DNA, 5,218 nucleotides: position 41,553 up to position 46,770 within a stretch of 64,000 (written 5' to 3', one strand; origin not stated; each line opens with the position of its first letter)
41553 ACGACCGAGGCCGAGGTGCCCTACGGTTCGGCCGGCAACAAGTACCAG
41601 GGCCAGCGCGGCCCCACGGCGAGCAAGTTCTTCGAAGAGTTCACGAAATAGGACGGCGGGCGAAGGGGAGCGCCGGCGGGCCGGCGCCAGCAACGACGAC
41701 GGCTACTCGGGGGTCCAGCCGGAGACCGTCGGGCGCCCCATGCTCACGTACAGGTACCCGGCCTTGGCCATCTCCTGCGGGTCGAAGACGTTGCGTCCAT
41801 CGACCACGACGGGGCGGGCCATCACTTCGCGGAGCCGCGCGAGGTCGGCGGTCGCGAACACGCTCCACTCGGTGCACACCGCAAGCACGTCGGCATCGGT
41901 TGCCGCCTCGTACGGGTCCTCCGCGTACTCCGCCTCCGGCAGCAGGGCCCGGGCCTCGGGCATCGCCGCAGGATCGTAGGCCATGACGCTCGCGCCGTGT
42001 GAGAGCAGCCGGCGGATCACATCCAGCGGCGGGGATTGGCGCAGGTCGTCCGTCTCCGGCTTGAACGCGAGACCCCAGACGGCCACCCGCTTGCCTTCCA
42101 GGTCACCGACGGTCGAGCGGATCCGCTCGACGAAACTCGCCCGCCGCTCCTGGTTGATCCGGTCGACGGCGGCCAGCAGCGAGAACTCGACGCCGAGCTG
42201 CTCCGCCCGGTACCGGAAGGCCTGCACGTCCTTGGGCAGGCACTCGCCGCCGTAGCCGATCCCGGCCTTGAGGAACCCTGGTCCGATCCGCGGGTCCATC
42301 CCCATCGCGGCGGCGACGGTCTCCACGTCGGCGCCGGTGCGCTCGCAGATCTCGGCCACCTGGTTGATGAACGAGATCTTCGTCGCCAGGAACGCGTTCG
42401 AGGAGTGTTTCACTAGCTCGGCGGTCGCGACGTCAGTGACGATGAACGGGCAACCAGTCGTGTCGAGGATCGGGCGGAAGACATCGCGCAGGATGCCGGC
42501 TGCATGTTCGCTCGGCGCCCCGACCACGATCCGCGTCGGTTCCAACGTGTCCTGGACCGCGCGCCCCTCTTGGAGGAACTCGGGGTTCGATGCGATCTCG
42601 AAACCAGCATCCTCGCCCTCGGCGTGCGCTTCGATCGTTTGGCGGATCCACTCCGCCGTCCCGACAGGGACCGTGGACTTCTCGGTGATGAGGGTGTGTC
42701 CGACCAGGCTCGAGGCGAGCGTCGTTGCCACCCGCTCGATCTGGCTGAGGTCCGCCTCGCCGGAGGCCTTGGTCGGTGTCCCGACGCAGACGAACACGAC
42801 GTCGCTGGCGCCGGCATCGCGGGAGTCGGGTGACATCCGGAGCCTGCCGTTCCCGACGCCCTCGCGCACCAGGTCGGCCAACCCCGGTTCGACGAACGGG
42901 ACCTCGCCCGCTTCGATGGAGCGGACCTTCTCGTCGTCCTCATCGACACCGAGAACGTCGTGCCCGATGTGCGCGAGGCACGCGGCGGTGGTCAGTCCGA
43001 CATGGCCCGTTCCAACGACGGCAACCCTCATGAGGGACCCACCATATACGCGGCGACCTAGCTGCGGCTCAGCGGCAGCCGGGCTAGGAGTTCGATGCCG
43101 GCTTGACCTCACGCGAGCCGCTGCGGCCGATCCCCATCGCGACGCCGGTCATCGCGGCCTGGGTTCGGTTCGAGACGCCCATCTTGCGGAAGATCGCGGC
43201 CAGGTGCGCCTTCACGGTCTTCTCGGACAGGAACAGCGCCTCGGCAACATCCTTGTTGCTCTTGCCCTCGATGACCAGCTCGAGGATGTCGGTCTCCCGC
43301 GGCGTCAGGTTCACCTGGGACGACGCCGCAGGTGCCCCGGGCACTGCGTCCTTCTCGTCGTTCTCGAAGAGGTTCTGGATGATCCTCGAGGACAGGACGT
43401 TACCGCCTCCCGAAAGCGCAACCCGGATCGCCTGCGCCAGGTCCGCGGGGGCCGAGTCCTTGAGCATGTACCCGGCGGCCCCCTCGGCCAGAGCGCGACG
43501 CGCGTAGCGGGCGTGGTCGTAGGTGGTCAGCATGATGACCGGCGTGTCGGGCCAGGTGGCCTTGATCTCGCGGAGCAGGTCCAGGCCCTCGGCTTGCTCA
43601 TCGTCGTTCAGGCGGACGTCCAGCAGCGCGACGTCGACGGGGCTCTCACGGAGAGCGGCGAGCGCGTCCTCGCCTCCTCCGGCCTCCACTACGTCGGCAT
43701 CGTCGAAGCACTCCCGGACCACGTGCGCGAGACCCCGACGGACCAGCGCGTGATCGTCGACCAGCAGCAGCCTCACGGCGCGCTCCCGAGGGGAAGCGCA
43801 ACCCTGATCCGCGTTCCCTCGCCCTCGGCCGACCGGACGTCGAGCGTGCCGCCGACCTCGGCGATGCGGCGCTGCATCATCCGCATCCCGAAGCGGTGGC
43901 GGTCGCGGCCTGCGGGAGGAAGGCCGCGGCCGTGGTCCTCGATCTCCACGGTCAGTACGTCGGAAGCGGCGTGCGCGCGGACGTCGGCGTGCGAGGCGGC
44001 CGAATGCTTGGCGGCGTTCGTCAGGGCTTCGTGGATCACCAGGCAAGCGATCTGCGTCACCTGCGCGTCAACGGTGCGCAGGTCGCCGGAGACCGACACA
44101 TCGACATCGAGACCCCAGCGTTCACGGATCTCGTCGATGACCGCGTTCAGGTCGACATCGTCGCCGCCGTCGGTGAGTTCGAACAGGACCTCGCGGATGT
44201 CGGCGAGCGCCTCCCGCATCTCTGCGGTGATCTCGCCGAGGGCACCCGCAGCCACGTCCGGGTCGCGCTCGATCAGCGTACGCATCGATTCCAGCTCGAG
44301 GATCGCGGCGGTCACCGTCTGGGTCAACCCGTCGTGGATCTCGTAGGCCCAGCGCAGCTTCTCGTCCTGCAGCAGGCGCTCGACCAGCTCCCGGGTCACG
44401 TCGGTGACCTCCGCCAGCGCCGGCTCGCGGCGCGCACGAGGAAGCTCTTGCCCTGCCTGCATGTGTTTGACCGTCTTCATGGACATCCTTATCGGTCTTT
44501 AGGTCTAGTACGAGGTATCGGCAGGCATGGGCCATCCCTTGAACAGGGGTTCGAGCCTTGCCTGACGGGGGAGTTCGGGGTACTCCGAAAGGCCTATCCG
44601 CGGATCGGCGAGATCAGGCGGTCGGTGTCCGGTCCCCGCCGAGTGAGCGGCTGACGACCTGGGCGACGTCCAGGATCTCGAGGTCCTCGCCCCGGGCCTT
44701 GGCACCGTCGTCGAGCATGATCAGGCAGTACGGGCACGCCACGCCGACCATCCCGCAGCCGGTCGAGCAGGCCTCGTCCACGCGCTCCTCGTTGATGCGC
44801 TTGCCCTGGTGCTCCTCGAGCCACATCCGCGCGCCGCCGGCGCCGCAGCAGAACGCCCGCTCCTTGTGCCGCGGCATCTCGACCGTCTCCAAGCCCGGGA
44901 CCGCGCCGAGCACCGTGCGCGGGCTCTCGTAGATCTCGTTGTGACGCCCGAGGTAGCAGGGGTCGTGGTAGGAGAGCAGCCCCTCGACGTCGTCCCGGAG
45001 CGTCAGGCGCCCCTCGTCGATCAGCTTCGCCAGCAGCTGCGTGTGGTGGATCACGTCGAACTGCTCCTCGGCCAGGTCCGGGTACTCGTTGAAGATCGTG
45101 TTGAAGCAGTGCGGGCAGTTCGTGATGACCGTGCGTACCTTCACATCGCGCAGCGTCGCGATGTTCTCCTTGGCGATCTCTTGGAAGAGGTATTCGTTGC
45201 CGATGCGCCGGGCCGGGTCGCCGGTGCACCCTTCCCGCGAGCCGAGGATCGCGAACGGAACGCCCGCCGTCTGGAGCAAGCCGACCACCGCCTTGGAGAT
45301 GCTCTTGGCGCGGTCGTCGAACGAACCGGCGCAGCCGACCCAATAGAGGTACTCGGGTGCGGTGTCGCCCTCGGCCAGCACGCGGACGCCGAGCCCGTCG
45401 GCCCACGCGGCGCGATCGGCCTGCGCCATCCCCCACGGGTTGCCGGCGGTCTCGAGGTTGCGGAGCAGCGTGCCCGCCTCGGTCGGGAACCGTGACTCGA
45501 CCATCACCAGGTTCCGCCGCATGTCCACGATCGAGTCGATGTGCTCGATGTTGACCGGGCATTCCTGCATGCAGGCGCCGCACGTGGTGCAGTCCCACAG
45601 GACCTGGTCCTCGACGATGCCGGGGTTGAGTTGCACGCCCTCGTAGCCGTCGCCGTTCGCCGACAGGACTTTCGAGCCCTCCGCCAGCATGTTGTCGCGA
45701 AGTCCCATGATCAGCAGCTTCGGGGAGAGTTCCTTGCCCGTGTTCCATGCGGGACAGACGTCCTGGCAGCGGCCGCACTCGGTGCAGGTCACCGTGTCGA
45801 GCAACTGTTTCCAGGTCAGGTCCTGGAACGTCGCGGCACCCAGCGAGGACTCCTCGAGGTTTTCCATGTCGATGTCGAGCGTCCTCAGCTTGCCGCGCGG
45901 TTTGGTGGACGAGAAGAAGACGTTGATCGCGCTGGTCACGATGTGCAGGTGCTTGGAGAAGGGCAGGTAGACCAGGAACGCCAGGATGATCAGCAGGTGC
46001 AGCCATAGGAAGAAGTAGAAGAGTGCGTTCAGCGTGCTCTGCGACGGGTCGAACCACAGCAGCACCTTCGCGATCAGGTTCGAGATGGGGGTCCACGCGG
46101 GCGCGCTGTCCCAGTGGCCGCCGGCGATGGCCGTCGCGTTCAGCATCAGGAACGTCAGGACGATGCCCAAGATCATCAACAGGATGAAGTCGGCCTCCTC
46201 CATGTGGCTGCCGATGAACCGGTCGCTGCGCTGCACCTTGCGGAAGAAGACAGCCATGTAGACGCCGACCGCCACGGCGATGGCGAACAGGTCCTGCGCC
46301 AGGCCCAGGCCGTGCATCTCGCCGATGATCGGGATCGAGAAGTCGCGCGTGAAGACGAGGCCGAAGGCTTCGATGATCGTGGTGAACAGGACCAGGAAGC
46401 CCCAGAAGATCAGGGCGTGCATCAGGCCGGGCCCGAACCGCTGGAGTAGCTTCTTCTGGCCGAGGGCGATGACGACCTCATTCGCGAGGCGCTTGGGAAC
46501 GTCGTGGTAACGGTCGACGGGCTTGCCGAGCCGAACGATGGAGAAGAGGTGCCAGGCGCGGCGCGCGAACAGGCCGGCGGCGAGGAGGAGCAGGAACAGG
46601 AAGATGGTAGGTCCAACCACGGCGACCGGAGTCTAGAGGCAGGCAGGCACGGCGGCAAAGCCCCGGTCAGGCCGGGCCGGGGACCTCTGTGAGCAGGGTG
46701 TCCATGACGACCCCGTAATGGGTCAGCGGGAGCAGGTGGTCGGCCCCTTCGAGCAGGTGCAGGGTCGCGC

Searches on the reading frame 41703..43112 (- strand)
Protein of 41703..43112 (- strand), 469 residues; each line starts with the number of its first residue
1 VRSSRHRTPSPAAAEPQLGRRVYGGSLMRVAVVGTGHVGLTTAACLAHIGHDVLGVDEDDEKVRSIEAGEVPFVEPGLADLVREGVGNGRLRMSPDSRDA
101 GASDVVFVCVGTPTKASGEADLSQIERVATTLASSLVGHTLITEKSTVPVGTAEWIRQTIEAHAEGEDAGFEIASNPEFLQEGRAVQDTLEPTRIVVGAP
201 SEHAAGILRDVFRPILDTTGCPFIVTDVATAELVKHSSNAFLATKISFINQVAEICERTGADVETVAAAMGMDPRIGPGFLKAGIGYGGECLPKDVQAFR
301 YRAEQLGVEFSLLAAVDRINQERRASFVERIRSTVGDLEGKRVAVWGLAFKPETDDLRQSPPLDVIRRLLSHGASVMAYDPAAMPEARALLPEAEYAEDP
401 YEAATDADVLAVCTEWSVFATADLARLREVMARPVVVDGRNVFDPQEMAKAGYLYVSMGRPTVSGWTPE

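Call 25: search_protein_families(library=pfam, proteins=[window:41703-43112:-], max_evalue=0.001)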
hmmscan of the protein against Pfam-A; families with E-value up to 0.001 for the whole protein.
window:41703-43112:- (469 aa): 8 families
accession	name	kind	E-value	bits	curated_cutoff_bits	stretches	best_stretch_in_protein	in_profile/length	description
PF03721.20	UDPG_MGDP_dh_N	-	8.8e-57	192.1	27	1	28-209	1-185/187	UDP-glucose/GDP-mannose dehydrogenase family, NAD binding domain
PF00984.24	UDPG_MGDP_dh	-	6.7e-36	122.7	25.4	1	230-321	2-93/94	UDP-glucose/GDP-mannose dehydrogenase family, central domain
PF03720.21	UDPG_MGDP_dh_C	-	8.7e-32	110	30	1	344-445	1-103/103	UDP-glucose/GDP-mannose dehydrogenase family, UDP binding domain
PF03807.23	F420_oxidored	-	1e-06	29.7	21.6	0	29-111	1-68/94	NADP oxidoreductase coenzyme F420-dependent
PF02826.25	2-Hacid_dh_C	-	1.9e-05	24.6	25.1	0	28-70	37-79/178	D-isomer specific 2-hydroxyacid dehydrogenase, NAD binding domain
PF02558.23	ApbA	-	0.0003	20.9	22.2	1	30-110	1-74/150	Ketopantoate reductase PanE/ApbA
PF01266.30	DAO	-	0.00055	20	27.9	0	29-60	1-32/353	FAD dependent oxidoreductase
PF02254.24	TrkA_N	-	0.00096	19.9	23.8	0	30-74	1-45/116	TrkA-N domain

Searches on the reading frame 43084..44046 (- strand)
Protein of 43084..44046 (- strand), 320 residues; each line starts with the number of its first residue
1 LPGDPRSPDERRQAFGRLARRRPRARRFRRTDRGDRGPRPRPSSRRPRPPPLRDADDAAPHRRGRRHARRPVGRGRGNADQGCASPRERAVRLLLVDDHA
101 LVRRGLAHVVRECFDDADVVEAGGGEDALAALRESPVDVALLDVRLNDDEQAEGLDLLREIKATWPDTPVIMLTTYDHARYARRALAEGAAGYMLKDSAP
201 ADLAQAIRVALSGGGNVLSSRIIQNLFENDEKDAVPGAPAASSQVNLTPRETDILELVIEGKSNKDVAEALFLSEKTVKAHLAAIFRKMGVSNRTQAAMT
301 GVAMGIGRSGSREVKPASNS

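Call 25: search_protein_families(library=pfam, proteins=[window:43084-44046:-], max_evalue=0.001)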
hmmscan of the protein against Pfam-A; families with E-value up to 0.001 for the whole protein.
window:43084-44046:- (320 aa): 3 families
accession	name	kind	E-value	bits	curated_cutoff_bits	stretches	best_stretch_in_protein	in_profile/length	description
PF00072.30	Response_reg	-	1.2e-22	80.6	30.2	1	94-208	2-111/111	Response regulator receiver domain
PF00196.25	GerE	-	5.1e-22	77.7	23.5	1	246-299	2-55/57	Bacterial regulatory proteins, luxR family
PF08281.18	Sigma70_r4_2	-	4.4e-06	26.7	25.7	1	247-288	11-53/54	Sigma-70, region 4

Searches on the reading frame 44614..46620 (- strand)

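Call 25: search_protein_families(library=pfam, proteins=[window:44614-46620:-], max_evalue=0.001)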
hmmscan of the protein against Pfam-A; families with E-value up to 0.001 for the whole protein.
window:44614-46620:- (668 aa): 10 families
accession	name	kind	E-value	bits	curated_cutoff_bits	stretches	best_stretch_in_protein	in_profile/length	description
PF02754.22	CCG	-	8.4e-35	119.2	20.6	2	550-637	2-85/85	Cysteine-rich domain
PF13237.11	Fer4_10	-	4.6e-11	42.9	25.5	1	274-355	4-53/53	4Fe-4S dicluster domain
PF13187.11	Fer4_9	-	1.2e-10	41.7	27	1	279-357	2-50/52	4Fe-4S dicluster domain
PF13183.11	Fer4_8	-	5.9e-09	36.8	27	1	278-358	4-68/68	4Fe-4S dicluster domain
PF12838.12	Fer4_7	-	3.3e-08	34.3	27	0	341-358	35-52/52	4Fe-4S dicluster domain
PF00037.32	Fer4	-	1.1e-05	25.5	21.1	0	344-357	8-21/24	4Fe-4S binding domain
PF13484.11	Fer4_16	-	7.4e-05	23.9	30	0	279-295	2-18/66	4Fe-4S double cluster binding domain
PF14697.11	Fer4_21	-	0.00011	22.7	35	0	342-356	39-53/59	4Fe-4S dicluster domain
PF12797.12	Fer4_2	-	0.00021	21.5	24.5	1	270-291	1-22/22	4Fe-4S binding domain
PF25160.1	LdpA_Fe-S-bd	-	0.00045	20.4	27.6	0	278-291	27-40/49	LdpA Fe-S cluster-binding domain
